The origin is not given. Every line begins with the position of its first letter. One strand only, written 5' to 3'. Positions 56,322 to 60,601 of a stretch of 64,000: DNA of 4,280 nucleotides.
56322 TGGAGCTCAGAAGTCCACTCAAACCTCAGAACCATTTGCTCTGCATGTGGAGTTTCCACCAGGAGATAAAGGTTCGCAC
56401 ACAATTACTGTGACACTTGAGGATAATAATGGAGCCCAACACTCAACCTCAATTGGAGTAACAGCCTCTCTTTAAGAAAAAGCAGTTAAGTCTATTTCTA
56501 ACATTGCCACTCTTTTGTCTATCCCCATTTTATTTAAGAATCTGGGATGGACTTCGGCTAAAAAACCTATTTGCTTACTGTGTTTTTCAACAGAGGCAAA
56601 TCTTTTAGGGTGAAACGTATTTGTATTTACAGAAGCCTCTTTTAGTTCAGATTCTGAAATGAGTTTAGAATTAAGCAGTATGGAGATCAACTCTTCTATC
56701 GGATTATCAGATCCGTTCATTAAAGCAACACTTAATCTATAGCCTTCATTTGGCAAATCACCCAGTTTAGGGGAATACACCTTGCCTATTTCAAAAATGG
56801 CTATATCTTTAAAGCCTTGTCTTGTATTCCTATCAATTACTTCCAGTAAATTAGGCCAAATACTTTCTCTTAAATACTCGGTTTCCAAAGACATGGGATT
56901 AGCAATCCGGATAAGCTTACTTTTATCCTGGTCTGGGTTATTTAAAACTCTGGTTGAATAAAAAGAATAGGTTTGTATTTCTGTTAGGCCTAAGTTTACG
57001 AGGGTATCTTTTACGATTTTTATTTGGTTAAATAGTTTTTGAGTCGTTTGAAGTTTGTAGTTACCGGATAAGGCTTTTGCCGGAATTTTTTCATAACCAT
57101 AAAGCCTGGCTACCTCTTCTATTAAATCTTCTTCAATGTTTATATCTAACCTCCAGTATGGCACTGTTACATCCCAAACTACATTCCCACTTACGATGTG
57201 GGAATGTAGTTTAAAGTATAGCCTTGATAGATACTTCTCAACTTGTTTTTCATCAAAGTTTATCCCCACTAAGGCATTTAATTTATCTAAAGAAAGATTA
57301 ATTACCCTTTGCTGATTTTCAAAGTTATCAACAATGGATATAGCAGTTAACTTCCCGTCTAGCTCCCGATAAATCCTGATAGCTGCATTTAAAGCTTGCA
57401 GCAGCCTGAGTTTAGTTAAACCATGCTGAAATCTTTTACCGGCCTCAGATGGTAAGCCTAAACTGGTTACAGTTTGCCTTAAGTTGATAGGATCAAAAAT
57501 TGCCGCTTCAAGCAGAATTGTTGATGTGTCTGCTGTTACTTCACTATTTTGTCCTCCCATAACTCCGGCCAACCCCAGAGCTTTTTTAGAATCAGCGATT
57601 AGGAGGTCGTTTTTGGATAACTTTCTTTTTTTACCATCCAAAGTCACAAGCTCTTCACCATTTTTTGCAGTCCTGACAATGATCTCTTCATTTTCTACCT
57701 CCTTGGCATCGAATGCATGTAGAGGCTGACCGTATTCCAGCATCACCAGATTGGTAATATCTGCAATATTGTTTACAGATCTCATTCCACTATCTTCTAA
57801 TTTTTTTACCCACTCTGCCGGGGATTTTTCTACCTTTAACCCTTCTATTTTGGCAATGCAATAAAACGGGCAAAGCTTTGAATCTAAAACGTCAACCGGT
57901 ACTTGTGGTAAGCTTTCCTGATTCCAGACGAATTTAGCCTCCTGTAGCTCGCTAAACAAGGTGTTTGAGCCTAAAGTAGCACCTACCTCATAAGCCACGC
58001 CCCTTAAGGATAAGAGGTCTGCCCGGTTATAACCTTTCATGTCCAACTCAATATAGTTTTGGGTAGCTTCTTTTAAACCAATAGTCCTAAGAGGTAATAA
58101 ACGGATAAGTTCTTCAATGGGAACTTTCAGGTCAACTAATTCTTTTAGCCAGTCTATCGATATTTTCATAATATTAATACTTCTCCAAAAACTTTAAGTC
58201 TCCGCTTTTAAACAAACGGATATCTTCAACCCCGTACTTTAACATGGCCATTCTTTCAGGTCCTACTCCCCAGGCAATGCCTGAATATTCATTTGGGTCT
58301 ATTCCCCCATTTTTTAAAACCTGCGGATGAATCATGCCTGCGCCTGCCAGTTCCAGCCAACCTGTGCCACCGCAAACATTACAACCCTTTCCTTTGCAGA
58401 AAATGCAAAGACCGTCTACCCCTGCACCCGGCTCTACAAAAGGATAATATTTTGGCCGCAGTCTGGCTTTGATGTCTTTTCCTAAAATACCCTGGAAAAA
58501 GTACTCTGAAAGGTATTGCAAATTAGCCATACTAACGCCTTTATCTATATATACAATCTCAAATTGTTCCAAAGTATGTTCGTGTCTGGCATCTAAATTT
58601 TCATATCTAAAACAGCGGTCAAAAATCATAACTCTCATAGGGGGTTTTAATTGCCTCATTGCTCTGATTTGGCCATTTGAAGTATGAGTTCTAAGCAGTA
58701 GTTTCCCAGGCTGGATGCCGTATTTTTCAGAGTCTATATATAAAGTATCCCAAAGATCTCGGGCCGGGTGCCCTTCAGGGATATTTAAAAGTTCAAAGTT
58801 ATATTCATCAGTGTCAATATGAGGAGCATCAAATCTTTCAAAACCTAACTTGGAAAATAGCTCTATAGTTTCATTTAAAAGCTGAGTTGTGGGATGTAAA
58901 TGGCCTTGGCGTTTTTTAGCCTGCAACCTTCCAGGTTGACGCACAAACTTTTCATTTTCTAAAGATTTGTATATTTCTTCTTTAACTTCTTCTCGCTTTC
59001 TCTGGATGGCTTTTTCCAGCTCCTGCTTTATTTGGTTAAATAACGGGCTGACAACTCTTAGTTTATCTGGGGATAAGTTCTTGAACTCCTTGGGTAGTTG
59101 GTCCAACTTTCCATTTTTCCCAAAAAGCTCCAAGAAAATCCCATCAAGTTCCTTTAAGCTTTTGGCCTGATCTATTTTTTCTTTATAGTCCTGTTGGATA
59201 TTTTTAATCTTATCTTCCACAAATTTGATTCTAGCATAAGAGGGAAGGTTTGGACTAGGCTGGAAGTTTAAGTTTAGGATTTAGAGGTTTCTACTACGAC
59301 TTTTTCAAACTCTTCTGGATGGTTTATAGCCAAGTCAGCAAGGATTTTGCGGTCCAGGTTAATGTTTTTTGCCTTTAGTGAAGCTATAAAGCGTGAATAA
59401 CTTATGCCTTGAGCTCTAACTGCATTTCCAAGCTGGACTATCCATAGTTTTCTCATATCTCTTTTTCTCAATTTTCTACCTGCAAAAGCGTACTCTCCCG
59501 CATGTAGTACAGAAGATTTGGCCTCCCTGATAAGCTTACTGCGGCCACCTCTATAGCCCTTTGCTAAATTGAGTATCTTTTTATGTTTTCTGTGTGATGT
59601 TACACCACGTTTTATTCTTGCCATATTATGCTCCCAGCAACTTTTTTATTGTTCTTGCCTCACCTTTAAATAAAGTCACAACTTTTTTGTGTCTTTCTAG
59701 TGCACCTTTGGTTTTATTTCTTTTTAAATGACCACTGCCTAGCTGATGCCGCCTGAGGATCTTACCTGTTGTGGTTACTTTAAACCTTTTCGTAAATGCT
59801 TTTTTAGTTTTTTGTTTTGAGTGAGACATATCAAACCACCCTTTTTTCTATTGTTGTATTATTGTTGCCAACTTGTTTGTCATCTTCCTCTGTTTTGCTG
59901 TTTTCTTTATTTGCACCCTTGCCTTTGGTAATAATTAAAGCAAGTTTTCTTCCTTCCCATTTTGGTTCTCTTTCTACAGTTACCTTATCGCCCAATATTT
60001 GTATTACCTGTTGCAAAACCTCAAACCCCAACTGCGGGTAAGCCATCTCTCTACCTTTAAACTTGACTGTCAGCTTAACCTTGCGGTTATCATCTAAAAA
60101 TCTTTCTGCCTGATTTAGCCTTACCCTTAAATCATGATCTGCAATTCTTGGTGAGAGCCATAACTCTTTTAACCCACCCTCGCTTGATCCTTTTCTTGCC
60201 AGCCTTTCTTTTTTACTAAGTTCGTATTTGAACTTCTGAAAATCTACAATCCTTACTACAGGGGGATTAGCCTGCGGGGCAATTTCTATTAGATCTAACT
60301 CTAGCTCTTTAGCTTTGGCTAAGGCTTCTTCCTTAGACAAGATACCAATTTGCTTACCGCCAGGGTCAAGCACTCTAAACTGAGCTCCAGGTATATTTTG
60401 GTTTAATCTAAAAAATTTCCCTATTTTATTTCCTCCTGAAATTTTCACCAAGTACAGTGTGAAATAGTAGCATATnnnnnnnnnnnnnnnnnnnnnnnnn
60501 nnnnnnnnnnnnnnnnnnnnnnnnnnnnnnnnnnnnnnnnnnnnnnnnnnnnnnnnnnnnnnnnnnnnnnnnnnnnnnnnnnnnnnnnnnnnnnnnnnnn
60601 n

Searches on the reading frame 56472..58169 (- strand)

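Call 8: search_protein_families(library=pfam, max_evalue=0.01, proteins=[window:56472-58169:-])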
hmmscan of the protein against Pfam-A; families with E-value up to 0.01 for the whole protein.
window:56472-58169:- (565 aa): 3 families
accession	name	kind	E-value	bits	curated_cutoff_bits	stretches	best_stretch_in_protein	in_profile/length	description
PF03483.22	B3_4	-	6.7e-57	192.3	29.3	1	100-270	2-172/174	B3/4 domain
PF17759.6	tRNA_synthFbeta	-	3.6e-40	138.1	22.4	1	362-561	1-214/214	Phenylalanyl tRNA synthetase beta chain CLM domain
PF03484.21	B5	-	3.6e-22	78.8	28.6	1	290-359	1-67/67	tRNA synthetase B5 domain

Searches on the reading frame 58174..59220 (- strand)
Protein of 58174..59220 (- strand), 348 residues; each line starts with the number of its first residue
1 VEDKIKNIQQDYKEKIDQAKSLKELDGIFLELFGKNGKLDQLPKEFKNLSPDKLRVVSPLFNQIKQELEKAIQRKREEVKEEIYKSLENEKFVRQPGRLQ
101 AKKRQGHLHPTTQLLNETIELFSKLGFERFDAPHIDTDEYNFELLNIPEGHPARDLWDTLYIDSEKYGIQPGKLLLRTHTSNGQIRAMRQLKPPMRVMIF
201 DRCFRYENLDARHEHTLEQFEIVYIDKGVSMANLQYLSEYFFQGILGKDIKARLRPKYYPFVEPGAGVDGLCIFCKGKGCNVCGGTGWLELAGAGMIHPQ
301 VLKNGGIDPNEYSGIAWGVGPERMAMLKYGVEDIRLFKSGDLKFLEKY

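Call 8: search_protein_families(library=pfam, max_evalue=0.01, proteins=[window:58174-59220:-])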
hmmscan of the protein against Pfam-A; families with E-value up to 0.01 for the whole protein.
window:58174-59220:- (348 aa): 2 families
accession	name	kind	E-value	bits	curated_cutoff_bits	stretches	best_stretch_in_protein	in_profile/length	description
PF01409.25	tRNA-synt_2d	-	1.8e-80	270.4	19.8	1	101-347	9-245/246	tRNA synthetases class II core domain (F)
PF02912.23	Phe_tRNA-synt_N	-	8.5e-12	45.3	22.3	1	20-82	1-63/69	Aminoacyl tRNA synthetase class II, N-terminal domain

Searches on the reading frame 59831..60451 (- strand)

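Call 10: search_protein_families(library=pfam, max_evalue=0.001, proteins=[window:59831-60451:-])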
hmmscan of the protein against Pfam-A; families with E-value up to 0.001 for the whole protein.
window:59831-60451:- (206 aa): 2 families
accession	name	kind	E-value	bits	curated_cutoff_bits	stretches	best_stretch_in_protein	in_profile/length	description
PF00707.27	IF3_C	-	1.2e-26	92.9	34.8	1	94-175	3-84/86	Translation initiation factor IF-3, C-terminal domain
PF05198.21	IF3_N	-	1.7e-24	86.2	26.9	1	17-83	2-68/70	Translation initiation factor IF-3, N-terminal domain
